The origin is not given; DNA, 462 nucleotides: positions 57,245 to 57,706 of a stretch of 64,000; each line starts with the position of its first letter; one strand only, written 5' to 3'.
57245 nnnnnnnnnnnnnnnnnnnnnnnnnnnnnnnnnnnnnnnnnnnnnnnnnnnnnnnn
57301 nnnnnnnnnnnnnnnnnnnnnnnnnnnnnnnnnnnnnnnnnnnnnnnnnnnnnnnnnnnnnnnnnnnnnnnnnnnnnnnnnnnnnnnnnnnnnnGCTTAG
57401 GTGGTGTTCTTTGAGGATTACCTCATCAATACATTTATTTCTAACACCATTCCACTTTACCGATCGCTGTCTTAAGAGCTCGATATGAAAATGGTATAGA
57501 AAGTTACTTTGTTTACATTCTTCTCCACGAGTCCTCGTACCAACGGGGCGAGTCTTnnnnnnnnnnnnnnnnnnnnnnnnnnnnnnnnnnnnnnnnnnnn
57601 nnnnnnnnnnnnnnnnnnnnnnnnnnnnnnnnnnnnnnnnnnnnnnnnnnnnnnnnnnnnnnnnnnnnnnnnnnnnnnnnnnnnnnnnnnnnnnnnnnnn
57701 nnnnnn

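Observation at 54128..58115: Duplicated cassette (conserved leader plus four-helix-bundle gene) starting inside the tRNA-Thr 3' end and bracketing a 3-kb islet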

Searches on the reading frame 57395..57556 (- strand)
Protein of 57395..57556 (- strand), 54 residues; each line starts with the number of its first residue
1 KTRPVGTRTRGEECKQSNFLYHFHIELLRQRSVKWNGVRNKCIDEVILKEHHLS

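Call 23: search_protein_families(library=pfam, proteins=[window:57395-57556:-], max_evalue=10)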
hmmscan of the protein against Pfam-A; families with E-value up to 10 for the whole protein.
seq(54 aa): 0 families

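Call 24: search_protein_families(library=ncbifam, proteins=[window:57395-57556:-], max_evalue=10)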
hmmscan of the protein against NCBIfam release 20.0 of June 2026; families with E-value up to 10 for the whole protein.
seq(54 aa): 0 families
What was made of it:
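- Tried and rejected: No Pfam or NCBIfam hit (calls 23, 24).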

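Call 52: search_protein_representatives(protein=window:57395-57535:-)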
Query: 47 residues. Proteins with E-value up to 0.001 (for the whole library): 2; up to 1e-10: 0; up to 1e-30: 0. The best 2 are listed.
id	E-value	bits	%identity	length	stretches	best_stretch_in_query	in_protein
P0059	9.4e-08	47.5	38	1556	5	8-34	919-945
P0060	3.8e-06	42.5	60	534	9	20-34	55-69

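Call 80: find_homologous_proteins(query=A5, max_evalue=0.01)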
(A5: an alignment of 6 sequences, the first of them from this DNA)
Query A5 (6 sequences) (45 aa, profile of the alignment): 1 proteins with E <= 0.01 among 3 candidates.
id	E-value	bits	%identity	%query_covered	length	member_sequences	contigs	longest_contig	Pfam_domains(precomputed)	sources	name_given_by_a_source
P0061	2.0e-25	106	85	89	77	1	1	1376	-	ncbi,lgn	-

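Call 82: find_encoding_contigs(protein=P0061, flank=5000, max_places=3)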
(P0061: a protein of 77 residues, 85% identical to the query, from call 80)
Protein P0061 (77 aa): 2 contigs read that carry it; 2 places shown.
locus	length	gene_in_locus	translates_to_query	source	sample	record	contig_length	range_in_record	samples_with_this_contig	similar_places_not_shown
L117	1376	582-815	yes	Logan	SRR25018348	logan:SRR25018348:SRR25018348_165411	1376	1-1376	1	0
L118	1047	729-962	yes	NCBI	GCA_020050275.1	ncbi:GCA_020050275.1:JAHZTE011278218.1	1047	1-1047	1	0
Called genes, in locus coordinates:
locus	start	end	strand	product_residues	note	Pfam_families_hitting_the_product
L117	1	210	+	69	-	?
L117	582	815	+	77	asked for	-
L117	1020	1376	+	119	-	?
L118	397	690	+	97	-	-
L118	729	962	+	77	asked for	-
